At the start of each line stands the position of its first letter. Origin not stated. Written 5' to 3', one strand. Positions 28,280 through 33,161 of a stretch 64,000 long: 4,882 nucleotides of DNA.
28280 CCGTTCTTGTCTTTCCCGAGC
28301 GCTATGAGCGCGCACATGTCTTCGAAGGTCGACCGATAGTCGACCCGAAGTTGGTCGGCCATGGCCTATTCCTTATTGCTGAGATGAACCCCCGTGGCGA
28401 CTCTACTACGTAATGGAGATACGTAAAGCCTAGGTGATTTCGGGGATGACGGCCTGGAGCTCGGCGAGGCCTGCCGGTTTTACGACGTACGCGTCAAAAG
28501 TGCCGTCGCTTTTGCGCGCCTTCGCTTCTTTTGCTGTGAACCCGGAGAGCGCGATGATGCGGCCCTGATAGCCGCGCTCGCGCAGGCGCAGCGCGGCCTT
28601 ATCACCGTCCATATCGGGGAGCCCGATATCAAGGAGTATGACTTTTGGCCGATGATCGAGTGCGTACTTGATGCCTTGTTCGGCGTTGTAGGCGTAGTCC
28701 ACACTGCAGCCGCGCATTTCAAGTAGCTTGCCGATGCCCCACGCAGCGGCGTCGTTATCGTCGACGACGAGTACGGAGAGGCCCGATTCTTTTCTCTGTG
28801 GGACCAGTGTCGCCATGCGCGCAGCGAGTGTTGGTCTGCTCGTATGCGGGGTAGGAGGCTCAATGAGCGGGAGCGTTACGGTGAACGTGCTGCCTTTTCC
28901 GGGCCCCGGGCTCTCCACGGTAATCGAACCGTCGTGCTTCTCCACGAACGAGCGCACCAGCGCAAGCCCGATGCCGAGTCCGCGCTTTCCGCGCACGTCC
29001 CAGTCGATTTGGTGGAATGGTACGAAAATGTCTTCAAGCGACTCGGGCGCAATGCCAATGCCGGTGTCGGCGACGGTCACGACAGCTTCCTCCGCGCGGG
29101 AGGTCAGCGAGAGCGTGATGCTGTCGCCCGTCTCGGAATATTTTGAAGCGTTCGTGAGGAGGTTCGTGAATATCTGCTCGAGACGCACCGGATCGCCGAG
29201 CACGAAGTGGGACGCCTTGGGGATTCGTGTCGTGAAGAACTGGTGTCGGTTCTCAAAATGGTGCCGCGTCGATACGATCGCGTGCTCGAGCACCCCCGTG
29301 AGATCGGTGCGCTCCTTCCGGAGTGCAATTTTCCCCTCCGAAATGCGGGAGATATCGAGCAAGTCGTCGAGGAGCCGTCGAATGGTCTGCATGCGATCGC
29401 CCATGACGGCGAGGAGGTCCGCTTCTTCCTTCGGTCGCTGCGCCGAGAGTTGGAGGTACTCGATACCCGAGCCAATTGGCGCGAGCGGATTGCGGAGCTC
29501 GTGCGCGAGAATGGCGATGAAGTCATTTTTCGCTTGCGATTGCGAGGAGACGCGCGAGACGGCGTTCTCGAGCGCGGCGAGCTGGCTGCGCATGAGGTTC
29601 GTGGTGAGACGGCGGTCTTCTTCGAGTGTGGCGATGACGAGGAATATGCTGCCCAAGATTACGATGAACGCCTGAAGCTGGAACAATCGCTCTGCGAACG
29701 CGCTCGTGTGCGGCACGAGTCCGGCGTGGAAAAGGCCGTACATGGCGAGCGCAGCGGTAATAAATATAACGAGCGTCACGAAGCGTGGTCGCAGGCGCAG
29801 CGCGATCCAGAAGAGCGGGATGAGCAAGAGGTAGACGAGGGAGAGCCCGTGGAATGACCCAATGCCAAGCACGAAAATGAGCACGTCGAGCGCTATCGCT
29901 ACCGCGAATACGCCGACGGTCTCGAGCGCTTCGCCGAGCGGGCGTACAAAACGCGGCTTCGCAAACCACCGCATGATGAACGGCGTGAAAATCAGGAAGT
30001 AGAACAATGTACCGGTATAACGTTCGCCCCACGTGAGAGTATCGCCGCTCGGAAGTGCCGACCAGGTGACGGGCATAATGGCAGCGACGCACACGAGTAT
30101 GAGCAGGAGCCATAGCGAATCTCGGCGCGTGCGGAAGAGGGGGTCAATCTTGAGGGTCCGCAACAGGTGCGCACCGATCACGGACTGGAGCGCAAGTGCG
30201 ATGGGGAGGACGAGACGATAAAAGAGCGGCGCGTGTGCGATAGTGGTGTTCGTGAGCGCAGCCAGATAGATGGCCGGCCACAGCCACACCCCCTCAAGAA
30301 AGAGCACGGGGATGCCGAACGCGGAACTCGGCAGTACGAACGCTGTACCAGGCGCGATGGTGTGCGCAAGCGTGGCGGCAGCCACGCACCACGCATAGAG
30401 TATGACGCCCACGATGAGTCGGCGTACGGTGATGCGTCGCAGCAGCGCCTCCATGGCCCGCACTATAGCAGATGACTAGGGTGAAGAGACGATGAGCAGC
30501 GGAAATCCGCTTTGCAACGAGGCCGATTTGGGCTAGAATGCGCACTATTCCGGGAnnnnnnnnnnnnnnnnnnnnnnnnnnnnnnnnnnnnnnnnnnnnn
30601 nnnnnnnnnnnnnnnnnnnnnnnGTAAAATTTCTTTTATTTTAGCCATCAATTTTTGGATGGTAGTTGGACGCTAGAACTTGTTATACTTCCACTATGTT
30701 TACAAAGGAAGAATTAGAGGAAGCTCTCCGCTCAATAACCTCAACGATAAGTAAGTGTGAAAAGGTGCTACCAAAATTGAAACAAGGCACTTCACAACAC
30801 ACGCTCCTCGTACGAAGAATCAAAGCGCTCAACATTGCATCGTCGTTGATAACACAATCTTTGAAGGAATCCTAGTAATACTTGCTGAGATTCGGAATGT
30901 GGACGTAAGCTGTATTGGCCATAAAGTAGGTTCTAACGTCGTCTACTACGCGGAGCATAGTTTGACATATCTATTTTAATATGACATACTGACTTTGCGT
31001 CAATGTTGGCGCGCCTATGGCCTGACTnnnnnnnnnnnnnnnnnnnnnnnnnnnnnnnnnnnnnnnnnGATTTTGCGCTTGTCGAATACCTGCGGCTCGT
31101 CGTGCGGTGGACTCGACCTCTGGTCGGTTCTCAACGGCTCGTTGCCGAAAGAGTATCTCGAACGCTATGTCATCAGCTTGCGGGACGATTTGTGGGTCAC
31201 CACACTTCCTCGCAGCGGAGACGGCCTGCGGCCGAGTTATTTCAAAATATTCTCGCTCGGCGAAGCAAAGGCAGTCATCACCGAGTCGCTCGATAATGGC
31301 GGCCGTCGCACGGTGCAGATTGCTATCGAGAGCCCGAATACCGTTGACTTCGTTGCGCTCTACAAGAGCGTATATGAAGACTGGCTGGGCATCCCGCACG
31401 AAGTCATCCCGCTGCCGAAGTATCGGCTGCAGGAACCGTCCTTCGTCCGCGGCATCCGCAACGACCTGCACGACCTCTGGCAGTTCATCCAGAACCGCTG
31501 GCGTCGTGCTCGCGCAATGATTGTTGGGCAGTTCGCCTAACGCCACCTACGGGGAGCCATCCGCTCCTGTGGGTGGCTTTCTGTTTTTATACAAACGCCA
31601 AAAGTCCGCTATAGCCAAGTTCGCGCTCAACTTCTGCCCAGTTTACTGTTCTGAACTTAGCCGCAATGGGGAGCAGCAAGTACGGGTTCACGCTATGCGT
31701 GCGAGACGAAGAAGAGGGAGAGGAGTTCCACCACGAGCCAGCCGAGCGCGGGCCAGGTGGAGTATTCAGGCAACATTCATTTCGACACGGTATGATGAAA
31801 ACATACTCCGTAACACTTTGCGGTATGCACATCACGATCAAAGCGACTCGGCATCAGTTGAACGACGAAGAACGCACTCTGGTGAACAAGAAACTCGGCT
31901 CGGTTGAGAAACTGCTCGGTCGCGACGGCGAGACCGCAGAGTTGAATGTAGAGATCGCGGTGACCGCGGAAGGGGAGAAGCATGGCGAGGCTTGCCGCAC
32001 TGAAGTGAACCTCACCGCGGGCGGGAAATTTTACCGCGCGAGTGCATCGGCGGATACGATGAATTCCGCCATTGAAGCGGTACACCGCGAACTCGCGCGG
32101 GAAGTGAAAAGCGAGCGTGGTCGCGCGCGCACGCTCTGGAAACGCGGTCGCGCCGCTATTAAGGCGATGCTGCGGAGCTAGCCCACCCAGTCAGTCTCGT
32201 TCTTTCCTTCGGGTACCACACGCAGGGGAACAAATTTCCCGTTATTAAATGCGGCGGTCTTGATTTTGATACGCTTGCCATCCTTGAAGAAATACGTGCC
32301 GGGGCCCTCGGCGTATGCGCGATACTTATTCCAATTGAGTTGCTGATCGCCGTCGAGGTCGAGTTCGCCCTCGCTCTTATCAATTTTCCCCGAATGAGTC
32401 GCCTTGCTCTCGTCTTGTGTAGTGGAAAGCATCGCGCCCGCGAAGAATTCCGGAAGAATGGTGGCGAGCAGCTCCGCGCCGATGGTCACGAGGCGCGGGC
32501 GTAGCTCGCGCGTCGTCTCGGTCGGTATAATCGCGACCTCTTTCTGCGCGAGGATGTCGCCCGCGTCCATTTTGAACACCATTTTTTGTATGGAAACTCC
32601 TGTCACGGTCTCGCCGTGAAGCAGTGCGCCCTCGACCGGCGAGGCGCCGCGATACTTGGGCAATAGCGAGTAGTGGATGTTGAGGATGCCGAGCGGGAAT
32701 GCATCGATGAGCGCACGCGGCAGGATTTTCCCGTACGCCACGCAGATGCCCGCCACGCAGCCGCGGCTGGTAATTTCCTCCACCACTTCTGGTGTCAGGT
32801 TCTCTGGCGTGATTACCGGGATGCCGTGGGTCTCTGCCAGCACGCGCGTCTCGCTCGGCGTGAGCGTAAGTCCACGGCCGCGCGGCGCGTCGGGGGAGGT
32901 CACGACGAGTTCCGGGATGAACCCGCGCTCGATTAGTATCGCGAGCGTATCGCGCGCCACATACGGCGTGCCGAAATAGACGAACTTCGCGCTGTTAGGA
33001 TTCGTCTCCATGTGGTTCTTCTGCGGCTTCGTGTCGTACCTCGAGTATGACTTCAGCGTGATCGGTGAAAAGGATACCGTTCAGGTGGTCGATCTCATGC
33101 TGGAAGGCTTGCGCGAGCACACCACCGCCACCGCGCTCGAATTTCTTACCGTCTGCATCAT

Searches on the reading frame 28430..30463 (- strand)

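Call 15: search_protein_families(library=pfam, proteins=[window:28430-30463:-], max_evalue=0.001)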
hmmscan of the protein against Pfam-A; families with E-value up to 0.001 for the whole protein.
window:28430-30463:- (677 aa): 5 families
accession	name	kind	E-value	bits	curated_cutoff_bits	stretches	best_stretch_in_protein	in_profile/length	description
PF02518.31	HATPase_c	-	1.1e-27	97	26.4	1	423-533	1-109/111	Histidine kinase-, DNA gyrase B-, and HSP90-like ATPase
PF00072.30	Response_reg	-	1.4e-18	67.5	30.2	1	564-673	1-110/111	Response regulator receiver domain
PF00512.31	HisKA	-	2.4e-12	47.2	26.9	1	311-377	1-66/66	His Kinase A (phospho-acceptor) domain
PF05231.19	MASE1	-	0.00016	21.4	29.8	0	16-277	4-291/299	MASE1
PF13581.12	HATPase_c_2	-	0.00042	20.8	27.4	1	433-510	41-112/127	Histidine kinase-like ATPase domain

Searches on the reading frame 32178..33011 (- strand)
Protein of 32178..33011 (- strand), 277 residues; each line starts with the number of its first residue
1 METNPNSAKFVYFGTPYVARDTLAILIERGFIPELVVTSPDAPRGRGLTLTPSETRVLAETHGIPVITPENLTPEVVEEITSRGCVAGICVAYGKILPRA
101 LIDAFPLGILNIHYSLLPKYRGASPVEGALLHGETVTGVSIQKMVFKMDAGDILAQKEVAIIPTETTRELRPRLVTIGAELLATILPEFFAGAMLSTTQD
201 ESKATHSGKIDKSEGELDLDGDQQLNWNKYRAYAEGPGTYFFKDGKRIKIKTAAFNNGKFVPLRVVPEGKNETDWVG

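Call 72: search_protein_families(library=pfam, proteins=[window:32178-33011:-], max_evalue=0.001)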
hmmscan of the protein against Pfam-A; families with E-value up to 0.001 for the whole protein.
window:32178-33011:- (277 aa): 2 families
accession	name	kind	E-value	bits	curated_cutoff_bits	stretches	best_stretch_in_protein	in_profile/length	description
PF00551.24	Formyl_trans_N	-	7.9e-33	114.1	26.1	1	35-183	32-178/181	Formyl transferase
PF02911.23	Formyl_trans_C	-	0.00027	21.5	21.1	1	209-257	1-49/100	Formyl transferase, C-terminal domain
